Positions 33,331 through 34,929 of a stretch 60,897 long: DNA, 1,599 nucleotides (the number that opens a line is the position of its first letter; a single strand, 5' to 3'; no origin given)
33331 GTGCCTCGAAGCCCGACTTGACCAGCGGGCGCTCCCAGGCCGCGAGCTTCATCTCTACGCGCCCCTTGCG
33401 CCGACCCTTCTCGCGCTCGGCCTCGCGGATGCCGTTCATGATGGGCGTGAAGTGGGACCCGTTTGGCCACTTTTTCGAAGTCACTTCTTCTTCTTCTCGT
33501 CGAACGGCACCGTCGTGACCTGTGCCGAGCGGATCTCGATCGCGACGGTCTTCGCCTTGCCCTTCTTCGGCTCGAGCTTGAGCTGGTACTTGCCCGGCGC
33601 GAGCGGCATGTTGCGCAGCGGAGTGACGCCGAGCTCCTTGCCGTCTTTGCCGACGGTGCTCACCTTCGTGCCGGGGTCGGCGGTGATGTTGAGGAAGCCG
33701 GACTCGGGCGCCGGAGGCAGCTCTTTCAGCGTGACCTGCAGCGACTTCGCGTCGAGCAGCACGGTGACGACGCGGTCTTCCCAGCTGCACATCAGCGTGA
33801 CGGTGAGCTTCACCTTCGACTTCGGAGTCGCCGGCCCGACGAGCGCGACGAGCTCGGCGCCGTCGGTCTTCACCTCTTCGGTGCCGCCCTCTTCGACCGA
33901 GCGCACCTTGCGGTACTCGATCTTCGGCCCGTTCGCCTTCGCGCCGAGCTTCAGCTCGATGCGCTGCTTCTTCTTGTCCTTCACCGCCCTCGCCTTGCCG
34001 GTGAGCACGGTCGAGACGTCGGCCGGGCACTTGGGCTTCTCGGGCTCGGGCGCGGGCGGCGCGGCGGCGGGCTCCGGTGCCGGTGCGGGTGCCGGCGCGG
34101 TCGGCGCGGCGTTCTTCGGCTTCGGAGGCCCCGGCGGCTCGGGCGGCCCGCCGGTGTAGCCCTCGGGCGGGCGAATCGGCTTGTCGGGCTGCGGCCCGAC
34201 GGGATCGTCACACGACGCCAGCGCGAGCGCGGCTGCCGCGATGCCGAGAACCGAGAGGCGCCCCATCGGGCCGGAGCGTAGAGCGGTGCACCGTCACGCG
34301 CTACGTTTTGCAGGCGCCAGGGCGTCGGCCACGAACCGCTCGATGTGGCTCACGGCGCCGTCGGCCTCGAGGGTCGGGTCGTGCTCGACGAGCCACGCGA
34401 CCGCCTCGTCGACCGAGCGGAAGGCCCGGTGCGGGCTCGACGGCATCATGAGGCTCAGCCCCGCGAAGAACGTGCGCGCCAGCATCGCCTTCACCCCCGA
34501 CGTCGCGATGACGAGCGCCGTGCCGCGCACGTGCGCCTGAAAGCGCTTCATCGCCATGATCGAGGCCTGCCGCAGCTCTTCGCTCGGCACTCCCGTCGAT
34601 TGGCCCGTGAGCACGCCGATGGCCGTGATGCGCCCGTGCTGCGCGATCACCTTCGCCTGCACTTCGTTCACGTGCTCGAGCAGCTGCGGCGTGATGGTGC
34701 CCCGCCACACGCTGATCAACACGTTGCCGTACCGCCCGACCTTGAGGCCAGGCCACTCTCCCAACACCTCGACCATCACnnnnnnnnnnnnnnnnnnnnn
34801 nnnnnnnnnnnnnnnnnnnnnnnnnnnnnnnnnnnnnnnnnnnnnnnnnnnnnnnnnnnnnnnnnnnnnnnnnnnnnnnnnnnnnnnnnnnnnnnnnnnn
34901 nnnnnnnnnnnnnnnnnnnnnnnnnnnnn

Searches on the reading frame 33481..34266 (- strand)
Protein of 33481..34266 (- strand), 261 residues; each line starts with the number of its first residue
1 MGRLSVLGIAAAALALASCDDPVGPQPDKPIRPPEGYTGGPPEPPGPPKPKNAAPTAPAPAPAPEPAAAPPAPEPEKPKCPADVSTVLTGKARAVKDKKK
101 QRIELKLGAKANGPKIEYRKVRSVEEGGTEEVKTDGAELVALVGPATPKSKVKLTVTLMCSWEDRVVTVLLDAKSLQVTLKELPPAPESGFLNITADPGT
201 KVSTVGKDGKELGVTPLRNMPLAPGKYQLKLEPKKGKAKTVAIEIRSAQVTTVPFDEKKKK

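Call 7: search_protein_families(library=pfam, proteins=[window:33481-34266:-], max_evalue=0.01)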
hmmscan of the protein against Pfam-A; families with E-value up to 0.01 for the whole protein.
window:33481-34266:- (261 aa): 1 family
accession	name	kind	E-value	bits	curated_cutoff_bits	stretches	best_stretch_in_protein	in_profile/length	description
PF08308.17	PEGA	-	0.00023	21.5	20.8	1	203-233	13-43/71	PEGA domain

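Call 33: find_encoding_contigs(protein=window:33481-34266:-, flank=3000, max_places=5)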
Protein window:33481-34266:- (261 aa): no gene with exactly this product is on record in the collection.

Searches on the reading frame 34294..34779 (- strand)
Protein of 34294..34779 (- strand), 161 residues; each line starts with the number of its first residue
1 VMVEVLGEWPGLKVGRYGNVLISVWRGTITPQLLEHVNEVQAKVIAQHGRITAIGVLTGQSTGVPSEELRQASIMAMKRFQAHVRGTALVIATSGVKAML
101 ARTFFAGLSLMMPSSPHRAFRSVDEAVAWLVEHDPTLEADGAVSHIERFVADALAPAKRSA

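Call 7: search_protein_families(library=pfam, proteins=[window:34294-34779:-], max_evalue=0.01)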
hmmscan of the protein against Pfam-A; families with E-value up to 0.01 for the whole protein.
window:34294-34779:- (161 aa): 1 family
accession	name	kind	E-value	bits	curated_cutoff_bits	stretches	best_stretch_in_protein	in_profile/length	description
PF11964.13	SpoIIAA-like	-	0.0006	20.9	25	1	24-130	5-105/106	SpoIIAA-like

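Call 10: find_encoding_contigs(protein=window:34294-34779:-, flank=10000, max_places=10)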
Protein window:34294-34779:- (161 aa): no gene with exactly this product is on record in the collection.

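Call 11: find_homologous_proteins(query=window:34294-34779:-, max_evalue=0.001)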
Query window:34294-34779:- (161 aa): 6 proteins with E <= 0.001 among 164 candidates.
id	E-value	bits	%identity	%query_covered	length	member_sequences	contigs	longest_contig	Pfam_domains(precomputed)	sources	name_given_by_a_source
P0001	1.3e-97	342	100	99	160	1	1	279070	-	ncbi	-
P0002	5.8e-76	271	81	99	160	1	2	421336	-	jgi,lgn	-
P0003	5.4e-72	258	77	99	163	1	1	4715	-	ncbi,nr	ncbi:MAG: hypothetical protein JNK82_04250 [Myxococcaceae bacterium]|nr:hypothetical protein [Myxoco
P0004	5.5e-42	161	56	93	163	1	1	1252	-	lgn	-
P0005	9.2e-42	160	55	95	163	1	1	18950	-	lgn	-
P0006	2.4e-40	156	56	90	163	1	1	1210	-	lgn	-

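Call 13: find_encoding_contigs(protein=P0001, flank=3000, max_places=5)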
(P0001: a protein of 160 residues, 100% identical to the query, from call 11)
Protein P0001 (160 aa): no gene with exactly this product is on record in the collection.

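Call 14: find_encoding_contigs(protein=P0002, flank=5000, max_places=5)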
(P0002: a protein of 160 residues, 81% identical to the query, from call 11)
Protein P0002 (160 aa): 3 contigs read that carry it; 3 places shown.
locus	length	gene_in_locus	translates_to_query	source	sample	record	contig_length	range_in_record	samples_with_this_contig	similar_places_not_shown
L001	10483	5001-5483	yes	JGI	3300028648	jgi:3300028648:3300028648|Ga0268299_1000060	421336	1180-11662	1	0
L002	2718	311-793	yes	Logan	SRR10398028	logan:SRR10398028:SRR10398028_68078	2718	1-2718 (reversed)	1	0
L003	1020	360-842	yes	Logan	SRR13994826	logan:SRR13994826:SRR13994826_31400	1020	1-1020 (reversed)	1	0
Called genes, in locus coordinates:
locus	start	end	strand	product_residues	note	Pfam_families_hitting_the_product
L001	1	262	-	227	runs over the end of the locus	-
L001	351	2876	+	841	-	PF01590:GAF, PF13185:GAF_2, PF00512:HisKA, PF02518:HATPase_c, PF00072:Response_reg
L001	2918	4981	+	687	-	PF00982:Glyco_transf_20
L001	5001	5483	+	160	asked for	-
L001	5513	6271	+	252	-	-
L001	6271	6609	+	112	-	-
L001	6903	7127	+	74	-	-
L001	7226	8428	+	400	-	PF01082:Cu2_monooxygen (weak), PF03712:Cu2_monoox_C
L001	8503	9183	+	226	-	PF02163:Peptidase_M50 (faint)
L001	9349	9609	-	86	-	-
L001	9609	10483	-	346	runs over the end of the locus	PF14321:DUF4382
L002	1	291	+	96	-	?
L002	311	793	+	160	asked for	-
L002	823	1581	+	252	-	-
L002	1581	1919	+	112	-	-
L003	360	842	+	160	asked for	-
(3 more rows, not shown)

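Call 15: find_encoding_contigs(protein=P0003, flank=5000, max_places=5)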
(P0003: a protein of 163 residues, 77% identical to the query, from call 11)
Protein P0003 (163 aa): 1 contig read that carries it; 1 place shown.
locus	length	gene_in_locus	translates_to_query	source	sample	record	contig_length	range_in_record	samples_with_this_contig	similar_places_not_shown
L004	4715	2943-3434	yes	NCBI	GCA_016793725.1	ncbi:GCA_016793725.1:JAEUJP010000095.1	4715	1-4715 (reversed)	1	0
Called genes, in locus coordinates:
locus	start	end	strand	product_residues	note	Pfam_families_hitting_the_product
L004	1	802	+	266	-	PF02518:HATPase_c, PF13581:HATPase_c_2 (weak), PF00072:Response_reg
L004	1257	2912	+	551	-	PF00982:Glyco_transf_20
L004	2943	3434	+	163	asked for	-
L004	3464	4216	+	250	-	-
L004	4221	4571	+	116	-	-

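Call 16: find_encoding_contigs(protein=P0005, flank=5000, max_places=5)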
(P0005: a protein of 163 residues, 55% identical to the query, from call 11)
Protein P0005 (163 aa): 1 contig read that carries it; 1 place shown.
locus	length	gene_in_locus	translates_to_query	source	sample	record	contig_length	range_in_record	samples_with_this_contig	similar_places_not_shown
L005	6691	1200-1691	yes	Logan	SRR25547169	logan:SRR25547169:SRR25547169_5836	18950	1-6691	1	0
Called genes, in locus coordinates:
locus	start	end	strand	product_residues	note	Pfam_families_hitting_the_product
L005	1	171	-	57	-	?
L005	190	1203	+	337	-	PF00512:HisKA, PF02518:HATPase_c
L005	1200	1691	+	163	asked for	-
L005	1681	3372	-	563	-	PF07586:HXXSHH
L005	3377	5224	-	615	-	PF07637:PSD5 (weak), PF07631:PSD4, PF07627:PSCyt3, PF07624:PSD2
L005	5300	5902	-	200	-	-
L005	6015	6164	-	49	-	-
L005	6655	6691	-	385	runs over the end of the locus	-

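Call 32: find_encoding_contigs(protein=P0007, flank=1000, max_places=5)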
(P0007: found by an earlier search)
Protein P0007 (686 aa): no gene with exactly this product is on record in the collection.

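Call 50: find_encoding_contigs(protein=P0004, flank=2000, max_places=3)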
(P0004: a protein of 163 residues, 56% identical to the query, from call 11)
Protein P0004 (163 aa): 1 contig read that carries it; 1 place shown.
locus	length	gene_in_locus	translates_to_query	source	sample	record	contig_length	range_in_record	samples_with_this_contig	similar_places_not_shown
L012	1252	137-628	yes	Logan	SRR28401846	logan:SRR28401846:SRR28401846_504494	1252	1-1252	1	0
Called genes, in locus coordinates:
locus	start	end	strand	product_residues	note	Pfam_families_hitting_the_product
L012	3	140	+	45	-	?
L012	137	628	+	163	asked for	-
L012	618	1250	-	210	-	?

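Call 51: find_encoding_contigs(protein=P0006, flank=2000, max_places=3)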
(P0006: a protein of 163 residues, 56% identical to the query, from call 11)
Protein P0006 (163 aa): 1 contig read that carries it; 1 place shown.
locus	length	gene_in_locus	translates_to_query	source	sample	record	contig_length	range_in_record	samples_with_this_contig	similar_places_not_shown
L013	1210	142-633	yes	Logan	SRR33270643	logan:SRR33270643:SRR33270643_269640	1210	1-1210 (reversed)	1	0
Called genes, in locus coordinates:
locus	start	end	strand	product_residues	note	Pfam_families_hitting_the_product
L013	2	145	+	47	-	?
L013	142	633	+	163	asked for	-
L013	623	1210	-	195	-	?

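Call 56: predict_structure(alignment_id=A3)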
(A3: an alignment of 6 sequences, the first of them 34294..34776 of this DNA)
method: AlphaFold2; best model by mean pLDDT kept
length: 160 residues; sequences in the alignment: 6
mean_pLDDT: 71.7   pTM: 0.73
mean pLDDT of the five models: 71.7, 71.2, 69.3, 67.8, 65.4
residues with pLDDT >= 90: 8; 70-90: 95; 50-70: 31; < 50: 26
segments of 3 or more residues with pLDDT < 50: 59-62, 93-99, 101-111, 157-160
pLDDT, mean of each block of 10 residues (from residue 1): 90 88 80 83 86 70 63 70 68 47 44 62 79 72 84 61
secondary structure, 60 per line:
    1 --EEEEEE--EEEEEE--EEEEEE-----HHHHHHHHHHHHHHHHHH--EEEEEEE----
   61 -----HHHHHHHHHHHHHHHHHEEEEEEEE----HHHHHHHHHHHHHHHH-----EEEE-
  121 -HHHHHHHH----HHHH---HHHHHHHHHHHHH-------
elements in order: E3-8 E11-16 E19-24 H30-47 E50-56 H66-82 E83-90 H95-110 E116-119 H122-129 H134-137 H141-153

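Call 58: fold_search(model_id=the predicted structure, library=pdb)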
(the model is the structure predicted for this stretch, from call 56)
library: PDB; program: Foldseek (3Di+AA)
matches with E <= 10: 1130; with E <= 0.001: 1
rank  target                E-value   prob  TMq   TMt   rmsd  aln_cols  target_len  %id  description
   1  8ih8_B                3.1e-04  1.00  0.44  0.55   4.6       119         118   13  anti-sigmaF factor and Anti-sigmaF factor antagonist complex(usfx-RsfB) (released 2024-02-28)
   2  2q3l_B                1.4e-03  1.00  0.53  0.67   5.1       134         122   14  CRYSTAL STRUCTURE OF AN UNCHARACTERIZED PROTEIN FROM DUF3478 FAMILY WITH A SPOIIAA-LIKE FOLD (SHEW_3102) FROM SHEWANEL (released 2007-06-12)
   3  7lhv_A                1.6e-03  0.99  0.44  0.16   6.7       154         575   16  Structure of Arabidopsis thaliana sulfate transporter AtSULTR4;1 (released 2021-08-11)
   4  2q3l_A                3.6e-03  1.00  0.54  0.67   5.2       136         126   13  CRYSTAL STRUCTURE OF AN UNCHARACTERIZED PROTEIN FROM DUF3478 FAMILY WITH A SPOIIAA-LIKE FOLD (SHEW_3102) FROM SHEWANEL (released 2007-06-12)
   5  8ih8_A                4.4e-03  0.99  0.43  0.55   4.6       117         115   14  anti-sigmaF factor and Anti-sigmaF factor antagonist complex(usfx-RsfB) (released 2024-02-28)
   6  4i4z_B                5.7e-03  0.90  0.41  0.27  12.3       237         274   10  Synechocystis sp. PCC 6803 1,4-dihydroxy-2-naphthoyl-coenzyme A synthase (MenB) in complex with salicylyl-CoA (released 2013-05-08)
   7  2uzf_A                7.4e-03  0.66  0.37  0.25  14.6       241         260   13  Crystal structure of Staphylococcus aureus 1,4-dihydroxy-2-naphthoyl CoA synthase (MenB) in complex with acetoacetyl C (released 2007-11-13)
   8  2uzf_B                8.4e-03  0.84  0.42  0.29  14.0       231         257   13  Crystal structure of Staphylococcus aureus 1,4-dihydroxy-2-naphthoyl CoA synthase (MenB) in complex with acetoacetyl C (released 2007-11-13)
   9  6jhk_A                9.6e-03  1.00  0.50  0.64   4.3       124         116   10  Crystal Structure of Bacillus subtilis RsbS (released 2019-09-11)
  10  4i4z_A                9.6e-03  0.85  0.41  0.27  12.4       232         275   10  Synechocystis sp. PCC 6803 1,4-dihydroxy-2-naphthoyl-coenzyme A synthase (MenB) in complex with salicylyl-CoA (released 2013-05-08)
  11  4eml_E                9.6e-03  0.80  0.39  0.27  13.1       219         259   11  Synechocystis sp. PCC 6803 1,4-dihydroxy-2-naphthoyl-coenzyme A synthase (MenB) in complex with bicarbonate (released 2012-06-20)
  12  6ojm_B                1.1e-02  0.87  0.43  0.28  14.4       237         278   10  Crystal structure of 1,4-dihydroxy-2-naphthoyl-CoA synthase Elizabethkingia anophelis NUHP1 (released 2019-05-08)
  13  4eml_B                1.1e-02  0.82  0.41  0.28  12.7       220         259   12  Synechocystis sp. PCC 6803 1,4-dihydroxy-2-naphthoyl-coenzyme A synthase (MenB) in complex with bicarbonate (released 2012-06-20)
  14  1thn_B                1.3e-02  0.99  0.49  0.64   4.0       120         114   15  Crystal Structures of the ADP and ATP bound forms of the Bacillus Anti-sigma factor SpoIIAB in complex with the Anti-a (released 2004-06-15)
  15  9tqg_A                1.3e-02  0.60  0.35  0.14  17.1       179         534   13  L. pneumophila 3-methylcrotonyl-CoA carboxylase A1B6 (released 2026-01-14)
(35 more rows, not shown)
